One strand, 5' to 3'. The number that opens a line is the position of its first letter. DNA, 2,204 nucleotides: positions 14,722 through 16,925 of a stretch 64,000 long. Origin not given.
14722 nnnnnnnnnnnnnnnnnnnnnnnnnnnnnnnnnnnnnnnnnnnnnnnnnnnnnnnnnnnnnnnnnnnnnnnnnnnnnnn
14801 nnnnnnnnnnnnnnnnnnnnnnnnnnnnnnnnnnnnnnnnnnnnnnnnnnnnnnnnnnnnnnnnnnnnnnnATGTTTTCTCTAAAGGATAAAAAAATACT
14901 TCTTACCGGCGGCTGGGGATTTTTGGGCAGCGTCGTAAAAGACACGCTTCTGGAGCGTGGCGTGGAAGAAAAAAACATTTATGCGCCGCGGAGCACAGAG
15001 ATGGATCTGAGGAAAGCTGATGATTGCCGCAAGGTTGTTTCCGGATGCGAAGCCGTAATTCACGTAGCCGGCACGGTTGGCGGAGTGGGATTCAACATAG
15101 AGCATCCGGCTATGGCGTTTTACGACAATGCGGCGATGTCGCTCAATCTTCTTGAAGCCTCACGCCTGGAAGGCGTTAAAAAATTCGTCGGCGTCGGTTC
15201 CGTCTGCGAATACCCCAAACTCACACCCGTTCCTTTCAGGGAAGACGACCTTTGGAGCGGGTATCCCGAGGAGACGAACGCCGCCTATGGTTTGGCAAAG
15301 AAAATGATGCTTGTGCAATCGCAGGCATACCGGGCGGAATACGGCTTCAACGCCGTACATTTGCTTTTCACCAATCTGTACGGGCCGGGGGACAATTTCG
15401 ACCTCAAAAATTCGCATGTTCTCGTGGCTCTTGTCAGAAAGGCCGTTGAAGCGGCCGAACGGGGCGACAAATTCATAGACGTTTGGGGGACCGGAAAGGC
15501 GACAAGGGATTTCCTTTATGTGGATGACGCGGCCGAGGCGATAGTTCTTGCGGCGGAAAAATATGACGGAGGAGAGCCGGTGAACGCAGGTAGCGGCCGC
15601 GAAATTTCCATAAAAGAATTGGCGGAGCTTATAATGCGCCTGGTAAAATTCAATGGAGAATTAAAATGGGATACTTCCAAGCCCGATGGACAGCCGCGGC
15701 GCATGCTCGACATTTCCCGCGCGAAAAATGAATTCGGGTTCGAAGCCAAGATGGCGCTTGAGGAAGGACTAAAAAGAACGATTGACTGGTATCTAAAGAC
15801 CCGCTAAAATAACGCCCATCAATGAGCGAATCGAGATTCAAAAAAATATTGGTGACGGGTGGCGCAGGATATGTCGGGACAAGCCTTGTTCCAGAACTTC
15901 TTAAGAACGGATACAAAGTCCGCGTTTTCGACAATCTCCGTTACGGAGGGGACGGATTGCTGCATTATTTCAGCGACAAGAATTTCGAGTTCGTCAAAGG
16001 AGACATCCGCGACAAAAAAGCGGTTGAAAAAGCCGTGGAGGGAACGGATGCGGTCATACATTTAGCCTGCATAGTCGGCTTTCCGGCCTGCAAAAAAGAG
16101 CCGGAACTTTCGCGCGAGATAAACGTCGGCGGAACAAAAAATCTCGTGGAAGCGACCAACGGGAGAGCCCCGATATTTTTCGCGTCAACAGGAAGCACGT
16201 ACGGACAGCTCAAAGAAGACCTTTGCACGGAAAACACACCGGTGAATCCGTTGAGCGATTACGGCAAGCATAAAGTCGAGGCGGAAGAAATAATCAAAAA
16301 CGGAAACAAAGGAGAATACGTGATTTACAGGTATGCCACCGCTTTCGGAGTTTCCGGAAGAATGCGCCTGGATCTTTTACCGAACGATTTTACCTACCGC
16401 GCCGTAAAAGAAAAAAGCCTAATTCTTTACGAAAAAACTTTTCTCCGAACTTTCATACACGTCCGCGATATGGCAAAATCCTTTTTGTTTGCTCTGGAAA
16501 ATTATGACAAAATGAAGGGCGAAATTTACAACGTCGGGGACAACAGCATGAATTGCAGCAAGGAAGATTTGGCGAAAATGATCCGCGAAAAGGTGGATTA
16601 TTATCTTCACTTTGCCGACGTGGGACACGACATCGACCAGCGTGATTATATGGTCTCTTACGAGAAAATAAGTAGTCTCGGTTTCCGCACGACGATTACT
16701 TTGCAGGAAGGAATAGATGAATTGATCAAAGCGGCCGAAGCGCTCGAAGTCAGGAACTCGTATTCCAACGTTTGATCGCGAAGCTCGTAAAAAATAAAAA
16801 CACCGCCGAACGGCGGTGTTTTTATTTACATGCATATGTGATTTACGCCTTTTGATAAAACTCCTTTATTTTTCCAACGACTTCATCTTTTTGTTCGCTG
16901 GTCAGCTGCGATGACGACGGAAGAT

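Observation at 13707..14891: ColD-type PLP 3-dehydratase (Lys->His) completes a GDP-colitose-like pathway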

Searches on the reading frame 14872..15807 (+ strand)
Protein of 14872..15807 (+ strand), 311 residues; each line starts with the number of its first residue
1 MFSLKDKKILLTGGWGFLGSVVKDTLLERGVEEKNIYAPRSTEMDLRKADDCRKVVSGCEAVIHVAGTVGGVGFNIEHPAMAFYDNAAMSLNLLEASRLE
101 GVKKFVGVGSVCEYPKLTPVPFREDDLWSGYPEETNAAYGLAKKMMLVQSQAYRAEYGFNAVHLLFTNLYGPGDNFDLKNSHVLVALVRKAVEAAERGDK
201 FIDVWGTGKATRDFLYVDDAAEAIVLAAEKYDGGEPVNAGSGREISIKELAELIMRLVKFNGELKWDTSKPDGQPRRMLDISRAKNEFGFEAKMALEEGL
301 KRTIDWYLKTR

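Call 3: search_protein_families(library=ncbifam, proteins=[window:14872-15807:+], max_evalue=0.00001)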
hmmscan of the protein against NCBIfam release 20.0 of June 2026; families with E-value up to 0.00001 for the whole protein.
window:14872-15807:+ (311 aa): 13 families
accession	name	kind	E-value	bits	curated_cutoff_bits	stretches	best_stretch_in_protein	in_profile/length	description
NF047922.1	GDPFucSynFcl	equivalog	7e-82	275.3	500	1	6-310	2-304/308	GDP-L-fucose synthase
TIGR01181.1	dTDP_gluc_dehyt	equivalog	3.7e-24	85.4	365.1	1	45-310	58-314/321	dTDP-glucose 4,6-dehydratase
TIGR01179.1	galE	equivalog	2.8e-23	82.3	262.3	1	44-308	54-326/332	UDP-glucose 4-epimerase GalE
TIGR04180.1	EDH_00030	hypoth_equivalog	2.9e-19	69.3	475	1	45-270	57-268/297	NAD-dependent 4,6-dehydratase LegB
NF011728.1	PRK15181.1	equivalog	1.6e-15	57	760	1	44-309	76-339/348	Vi polysaccharide biosynthesis UDP-N-acetylglucosaminuronic acid C-4 epimerase TviC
NF042422.1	oxyalk_red_OleD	equivalog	2.2e-14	53.6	580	1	8-244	2-230/329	2-alkyl-3-oxoalkanoate reductase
TIGR02197.1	heptose_epim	equivalog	5.4e-14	52.1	274.6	1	9-309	1-315/316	ADP-glyceromanno-heptose 6-epimerase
NF007490.0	PRK10084.1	subfamily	4.9e-13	48.8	649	1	150-309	178-336/361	dTDP-glucose 4,6-dehydratase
NF007582.0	PRK10217.1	equivalog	3e-11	43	698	1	152-309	173-333/355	dTDP-glucose 4,6-dehydratase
TIGR03466.1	HpnA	hypoth_equivalog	8.4e-09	34.8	367.65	1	8-112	2-115/327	hopanoid-associated sugar epimerase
NF007956.0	PRK10675.1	subfamily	1.7e-08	34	394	1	39-307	52-329/338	UDP-glucose 4-epimerase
NF042423.1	oxyalk_red_Shew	equivalog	4.2e-08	32.6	580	0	5-241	7-234/331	2-alkyl-3-oxoalkanoate reductase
TIGR02622.1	CDP_4_6_dhtase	equivalog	7.1e-07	28.7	278.45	0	45-308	62-331/352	CDP-glucose 4,6-dehydratase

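Call 4: search_protein_families(library=pfam, proteins=[window:14872-15807:+], max_evalue=0.00001)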
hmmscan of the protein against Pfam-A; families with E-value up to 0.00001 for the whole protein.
window:14872-15807:+ (311 aa): 3 families
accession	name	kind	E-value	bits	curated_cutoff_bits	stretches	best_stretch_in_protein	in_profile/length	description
PF01370.27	Epimerase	-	2.2e-52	178.3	20.9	1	9-240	1-240/240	NAD dependent epimerase/dehydratase family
PF16363.11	GDP_Man_Dehyd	-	7.2e-26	91.9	27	1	10-303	1-332/332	GDP-mannose 4,6 dehydratase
PF01073.25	3Beta_HSD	-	1.5e-07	31.2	22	1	41-231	49-232/280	3-beta hydroxysteroid dehydrogenase/isomerase family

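Call 26: search_solved_structures(query=window:14872-15807:+, max_evalue=1e-10, show_alignments=1)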
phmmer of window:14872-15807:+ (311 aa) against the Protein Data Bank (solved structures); distinct sequences matched with E-value up to 1e-10: 60.
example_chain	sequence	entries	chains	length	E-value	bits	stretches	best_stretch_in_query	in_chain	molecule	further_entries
7ll6_A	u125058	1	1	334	1.2e-63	218.9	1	2-304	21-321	GDP-L-fucose synthase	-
8du0_A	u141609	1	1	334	1.6e-63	218.5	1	2-304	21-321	GDP-L-fucose synthase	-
1bsv_A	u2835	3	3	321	2.2e-50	175.3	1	7-310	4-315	PROTEIN (GDP-FUCOSE SYNTHETASE) | GDP-FUCOSE SYNTHETASE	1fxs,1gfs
1e6u_A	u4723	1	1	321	4.2e-50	174.4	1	7-310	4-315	GDP-FUCOSE SYNTHETASE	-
1bws_A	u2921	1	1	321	5.8e-50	173.9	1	7-310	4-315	PROTEIN (GDP-4-KETO-6-DEOXY-D-MANNOSE EPIMERASE/REDUCTASE)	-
1e7s_A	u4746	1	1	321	5.9e-50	173.9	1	7-310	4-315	GDP-FUCOSE SYNTHETASE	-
1e7q_A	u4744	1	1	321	6.5e-50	173.8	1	7-310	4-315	GDP-FUCOSE SYNTHETASE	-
1e7r_A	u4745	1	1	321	4e-49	171.2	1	7-310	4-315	GDP-FUCOSE SYNTHETASE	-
4b8w_A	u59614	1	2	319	1.2e-43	153.1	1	6-307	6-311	GDP-L-FUCOSE SYNTHASE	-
4b8z_A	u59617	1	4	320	1.3e-43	153.1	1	6-307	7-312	GDP-L-FUCOSE SYNTHASE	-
4bkp_A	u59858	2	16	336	1.5e-43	152.9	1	6-307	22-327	GDP-L-FUCOSE SYNTHASE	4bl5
4e5y_A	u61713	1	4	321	2e-43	152.5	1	8-307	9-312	GDP-L-fucose synthase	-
7anh_A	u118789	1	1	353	1.6e-41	146.2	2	5-192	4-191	GDP-L-fucose synthase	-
6aqy_A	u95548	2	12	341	8e-40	140.6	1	5-309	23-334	gdp-l-fucose synthetase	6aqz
8sg0_A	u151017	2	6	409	3.7e-36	128.6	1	43-307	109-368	GDP-mannose 3,5-epimerase | GDP-mannose 3,5 epimerase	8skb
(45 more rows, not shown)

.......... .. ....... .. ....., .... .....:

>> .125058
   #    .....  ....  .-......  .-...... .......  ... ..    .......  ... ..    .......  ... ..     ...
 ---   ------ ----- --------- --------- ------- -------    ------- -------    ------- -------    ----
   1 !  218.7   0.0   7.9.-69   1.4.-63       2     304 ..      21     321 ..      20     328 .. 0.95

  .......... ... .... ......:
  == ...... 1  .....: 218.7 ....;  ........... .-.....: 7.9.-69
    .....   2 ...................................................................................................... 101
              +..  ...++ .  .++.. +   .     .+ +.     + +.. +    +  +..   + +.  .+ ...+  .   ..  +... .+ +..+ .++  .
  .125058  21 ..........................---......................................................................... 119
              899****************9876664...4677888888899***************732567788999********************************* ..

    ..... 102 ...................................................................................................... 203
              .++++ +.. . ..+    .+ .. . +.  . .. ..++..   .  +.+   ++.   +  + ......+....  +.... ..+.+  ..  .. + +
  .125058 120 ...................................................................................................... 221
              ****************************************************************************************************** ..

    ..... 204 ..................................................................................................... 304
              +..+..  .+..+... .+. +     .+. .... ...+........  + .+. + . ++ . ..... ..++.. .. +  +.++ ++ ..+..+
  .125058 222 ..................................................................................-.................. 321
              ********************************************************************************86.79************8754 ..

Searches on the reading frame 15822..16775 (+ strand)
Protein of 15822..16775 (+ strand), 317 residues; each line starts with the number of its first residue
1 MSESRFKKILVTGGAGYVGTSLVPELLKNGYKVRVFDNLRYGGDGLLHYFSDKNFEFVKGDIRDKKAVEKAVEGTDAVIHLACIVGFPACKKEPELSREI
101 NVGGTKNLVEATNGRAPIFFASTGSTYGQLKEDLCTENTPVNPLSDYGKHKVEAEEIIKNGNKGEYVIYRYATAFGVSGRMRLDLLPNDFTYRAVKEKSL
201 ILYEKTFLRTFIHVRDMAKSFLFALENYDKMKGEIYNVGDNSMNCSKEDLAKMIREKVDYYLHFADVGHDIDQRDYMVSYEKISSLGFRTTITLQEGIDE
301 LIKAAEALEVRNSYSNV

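Call 3: search_protein_families(library=ncbifam, proteins=[window:15822-16775:+], max_evalue=0.00001)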
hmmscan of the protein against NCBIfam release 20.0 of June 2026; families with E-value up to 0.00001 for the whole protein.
window:15822-16775:+ (317 aa): 29 families (the best 25 are shown)
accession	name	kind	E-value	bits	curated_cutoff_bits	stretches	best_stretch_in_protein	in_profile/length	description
TIGR01179.1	galE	equivalog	1.3e-36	126.1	262.3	1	8-179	1-181/332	UDP-glucose 4-epimerase GalE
TIGR01181.1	dTDP_gluc_dehyt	equivalog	4.3e-32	111.5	365.1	1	8-303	1-309/321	dTDP-glucose 4,6-dehydratase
TIGR04180.1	EDH_00030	hypoth_equivalog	2.2e-28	99.2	475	1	9-262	1-260/297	NAD-dependent 4,6-dehydratase LegB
NF007956.0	PRK10675.1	subfamily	3.4e-21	75.7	394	1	8-296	2-320/338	UDP-glucose 4-epimerase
TIGR03466.1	HpnA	hypoth_equivalog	1.5e-20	73.4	367.65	1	8-246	2-236/327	hopanoid-associated sugar epimerase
NF043036.1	ErythonDh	equivalog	1.1e-19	70.8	325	1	8-160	2-162/321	D-erythronate dehydrogenase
TIGR02197.1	heptose_epim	equivalog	6.5e-19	68.2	274.6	1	9-271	1-275/316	ADP-glyceromanno-heptose 6-epimerase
TIGR03589.1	PseB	equivalog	1.2e-15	57.3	407.75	1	7-113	5-113/324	UDP-N-acetylglucosamine 4,6-dehydratase (inverting)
TIGR01214.1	rmlD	equivalog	1.3e-14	53.9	224.05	1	8-183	1-157/285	dTDP-4-dehydrorhamnose reductase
NF042423.1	oxyalk_red_Shew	equivalog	4.3e-14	52.3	580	1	4-164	6-162/331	2-alkyl-3-oxoalkanoate reductase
NF007582.0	PRK10217.1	equivalog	1.1e-13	51.1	698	1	7-242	2-255/355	dTDP-glucose 4,6-dehydratase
NF042422.1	oxyalk_red_OleD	equivalog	2.4e-13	50.2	580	1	8-127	2-114/329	2-alkyl-3-oxoalkanoate reductase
NF052578.1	StrlDmthSdmBMthl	equivalog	5.8e-13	49.3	600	1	9-226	3-217/328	sterol demethylase protein SdmB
NF005539.0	PRK07201.1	equivalog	3.1e-12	46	549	1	9-178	3-181/657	SDR family oxidoreductase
NF008872.0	PRK11908.1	equivalog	2e-11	43.5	294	0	7-133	2-128/349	bifunctional UDP-4-keto-pentose/UDP-xylose synthase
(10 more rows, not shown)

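Call 4: search_protein_families(library=pfam, proteins=[window:15822-16775:+], max_evalue=0.00001)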
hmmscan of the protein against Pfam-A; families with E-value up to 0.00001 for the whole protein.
window:15822-16775:+ (317 aa): 8 families
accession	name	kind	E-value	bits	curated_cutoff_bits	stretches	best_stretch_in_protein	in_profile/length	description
PF01370.27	Epimerase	-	2.2e-43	148.8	20.9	1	9-239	1-240/240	NAD dependent epimerase/dehydratase family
PF16363.11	GDP_Man_Dehyd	-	1.1e-31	111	27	1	10-300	1-331/332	GDP-mannose 4,6 dehydratase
PF01073.25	3Beta_HSD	-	1.1e-22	80.9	22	1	10-261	1-271/280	3-beta hydroxysteroid dehydrogenase/isomerase family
PF04321.23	RmlD_sub_bind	-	5.1e-20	72.1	27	1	8-260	2-233/287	RmlD substrate binding domain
PF05368.20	NmrA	-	1.5e-11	44.9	27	1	7-111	3-93/298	NmrA-like family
PF02719.21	Polysacc_synt_2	-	2.7e-11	43.6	20.2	1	9-253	1-242/293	Polysaccharide biosynthesis protein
PF13460.12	NAD_binding_10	-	3.5e-09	37.2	27.2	1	13-170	1-142/184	NAD(P)H-binding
PF07993.18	NAD_binding_4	-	8.9e-09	35.3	20.1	1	11-173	1-206/258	Male sterility protein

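Call 27: search_solved_structures(query=window:15822-16775:+, max_evalue=1e-10)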
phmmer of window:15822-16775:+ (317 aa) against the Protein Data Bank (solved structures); distinct sequences matched with E-value up to 1e-10: 79 (the best 60 are shown).
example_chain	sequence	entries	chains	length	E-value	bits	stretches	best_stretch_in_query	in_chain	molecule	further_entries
6vo6_A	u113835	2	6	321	7e-86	291.4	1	7-311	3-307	Putative sugar-nucleotide epimerase/dehydratease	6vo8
8rdg_A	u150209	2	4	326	6.4e-31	110.9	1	8-268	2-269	SDR family NAD(P)-dependent oxidoreductase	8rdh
8rdi_A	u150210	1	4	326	2.3e-30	109.1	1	8-268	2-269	SDR family NAD(P)-dependent oxidoreductase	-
1orr_A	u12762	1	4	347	1.7e-26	96.4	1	7-135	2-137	CDP-tyvelose-2-epimerase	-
6wjb_A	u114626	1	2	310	4.4e-25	91.7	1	7-239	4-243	NAD-dependent epimerase/dehydratase family protein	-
6wj9_A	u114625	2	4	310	2.2e-24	89.4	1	7-239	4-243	NAD-dependent epimerase/dehydratase family protein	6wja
8wow_A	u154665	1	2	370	4.1e-23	85.3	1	6-243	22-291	UDP-glucose 4-epimerase 2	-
8wov_B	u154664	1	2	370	4.1e-23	85.3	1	6-243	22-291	UDP-glucose 4-epimerase 2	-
9rl0_E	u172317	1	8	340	5.2e-23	85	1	8-130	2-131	CDP-tyvelose 2-epimerase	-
8wop_A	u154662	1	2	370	5.3e-23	84.9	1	6-243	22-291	UDP-glucose 4-epimerase 2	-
7k3p_A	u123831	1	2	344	7.1e-23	84.5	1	5-164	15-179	UDP-glucose 4-epimerase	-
2c20_A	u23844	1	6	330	7e-21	78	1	8-260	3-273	UDP-GLUCOSE 4-EPIMERASE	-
7xpo_A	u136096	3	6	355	8.7e-21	77.7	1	6-242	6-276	UDP-glucose 4-epimerase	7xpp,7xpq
4zrm_A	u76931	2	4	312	1e-20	77.4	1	8-299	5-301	UDP-glucose 4-epimerase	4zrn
2p5u_A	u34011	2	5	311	4e-19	72.2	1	8-298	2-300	UDP-glucose 4-epimerase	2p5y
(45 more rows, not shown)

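Call 81: predict_structure(protein=window:15822-16775:+)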
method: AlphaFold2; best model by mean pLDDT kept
length: 317 residues; sequences in the alignment: 1
mean_pLDDT: 49.6   pTM: 0.48
mean pLDDT of the five models: 49.6, 41.2, 41.2, 32.4, 28.3
residues with pLDDT >= 90: 0; 70-90: 55; 50-70: 83; < 50: 179
segments of 3 or more residues with pLDDT < 50: 1-3, 15-17, 40-44, 84-93, 123-125, 137-157, 162-217, 231-245, 259-302, 304-317
pLDDT, mean of each block of 10 residues (from residue 1): 63 56 68 72 52 77 83 81 42 54 74 68 51 52 36 47 45 27 24 25 35 48 53 38 46 51 37 28 31 43 44 29
secondary structure, 60 per line:
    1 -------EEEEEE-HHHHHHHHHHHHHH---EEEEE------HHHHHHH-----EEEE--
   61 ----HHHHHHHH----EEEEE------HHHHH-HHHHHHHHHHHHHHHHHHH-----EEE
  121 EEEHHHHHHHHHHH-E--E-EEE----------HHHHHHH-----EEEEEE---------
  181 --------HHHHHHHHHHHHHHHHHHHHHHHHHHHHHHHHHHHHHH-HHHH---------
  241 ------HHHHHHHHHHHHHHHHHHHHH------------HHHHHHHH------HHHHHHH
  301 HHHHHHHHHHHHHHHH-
elements in order: E8-13 H15-28 E32-36 H43-49 E55-58 H65-72 E77-81 H88-92 H94-112 E118-123 H124-134 E141-143 H154-160 E166-171 H189-226 H228-231 H247-267 H280-287 H294-316

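Call 83: fold_search(model_id=the predicted structure, library=pdb)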
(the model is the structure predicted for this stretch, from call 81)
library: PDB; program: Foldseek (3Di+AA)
matches with E <= 10: 1616; with E <= 0.001: 302
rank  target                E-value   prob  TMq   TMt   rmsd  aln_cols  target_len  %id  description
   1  6vo6_B                9.8e-13  1.00  0.39  0.40  19.0       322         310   38  Crystal Structure of Cj1427, an Essential NAD-dependent Dehydrogenase from Campylobacter jejuni, in the Presence of NA (released 2020-04-01)
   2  6vo8_B                2.1e-12  1.00  0.40  0.42  19.0       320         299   38  X-ray structure of the Cj1427 in the presence of NADH and GDP-D-glycero-D-mannoheptose, an essential NAD-dependent deh (released 2020-03-25)
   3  6vo8_A                5.5e-12  1.00  0.40  0.41  19.1       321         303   39  X-ray structure of the Cj1427 in the presence of NADH and GDP-D-glycero-D-mannoheptose, an essential NAD-dependent deh (released 2020-03-25)
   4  6vo6_C                2.4e-11  1.00  0.39  0.41  19.1       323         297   36  Crystal Structure of Cj1427, an Essential NAD-dependent Dehydrogenase from Campylobacter jejuni, in the Presence of NA (released 2020-04-01)
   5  6vo6_D                4.7e-11  1.00  0.39  0.40  18.8       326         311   37  Crystal Structure of Cj1427, an Essential NAD-dependent Dehydrogenase from Campylobacter jejuni, in the Presence of NA (released 2020-04-01)
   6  6vo6_A                5.2e-11  1.00  0.39  0.40  18.9       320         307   38  Crystal Structure of Cj1427, an Essential NAD-dependent Dehydrogenase from Campylobacter jejuni, in the Presence of NA (released 2020-04-01)
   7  1orr_C                6.9e-08  1.00  0.39  0.37  18.8       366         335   23  Crystal Structure of CDP-Tyvelose 2-Epimerase complexed with NAD and CDP (released 2003-08-26)
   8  6wj9_B                2.3e-07  1.00  0.35  0.36   6.0       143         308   35  UDP-GlcNAc C4-epimerase mutant S121A/Y146F from Pseudomonas protegens in complex with UDP-GlcNAc (released 2020-07-08)
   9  1orr_D                2.9e-07  1.00  0.35  0.33   4.2       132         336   40  Crystal Structure of CDP-Tyvelose 2-Epimerase complexed with NAD and CDP (released 2003-08-26)
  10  1orr_A                3.4e-07  1.00  0.35  0.33   7.7       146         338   37  Crystal Structure of CDP-Tyvelose 2-Epimerase complexed with NAD and CDP (released 2003-08-26)
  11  6wjb_B                4.0e-07  1.00  0.35  0.36   2.6       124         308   40  UDP-GlcNAc C4-epimerase from Pseudomonas protegens in complex with NAD and UDP-GlcNAc (released 2020-07-08)
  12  6wjb_A                5.0e-07  1.00  0.35  0.36   2.6       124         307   40  UDP-GlcNAc C4-epimerase from Pseudomonas protegens in complex with NAD and UDP-GlcNAc (released 2020-07-08)
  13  8rdh_A                5.0e-07  1.00  0.35  0.35   9.2       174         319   37  Crystal structure of UDP-galactose 4-epimerase from Pyrococcus horikoshii with bound NAD and GDP-L-fucose (released 2024-12-18)
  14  8rdi_A                5.9e-07  1.00  0.33  0.33   3.0       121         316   42  Crystal structure of UDP-galactose 4-epimerase from Pyrococcus horikoshii containing Y145F mutation and with bound NAD (released 2024-12-18)
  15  8rdg_A                5.9e-07  1.00  0.36  0.36   8.8       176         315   38  Crystal structure of UDP-galactose 4-epimerase from Pyrococcus horikoshii with bound NAD (released 2024-12-18)
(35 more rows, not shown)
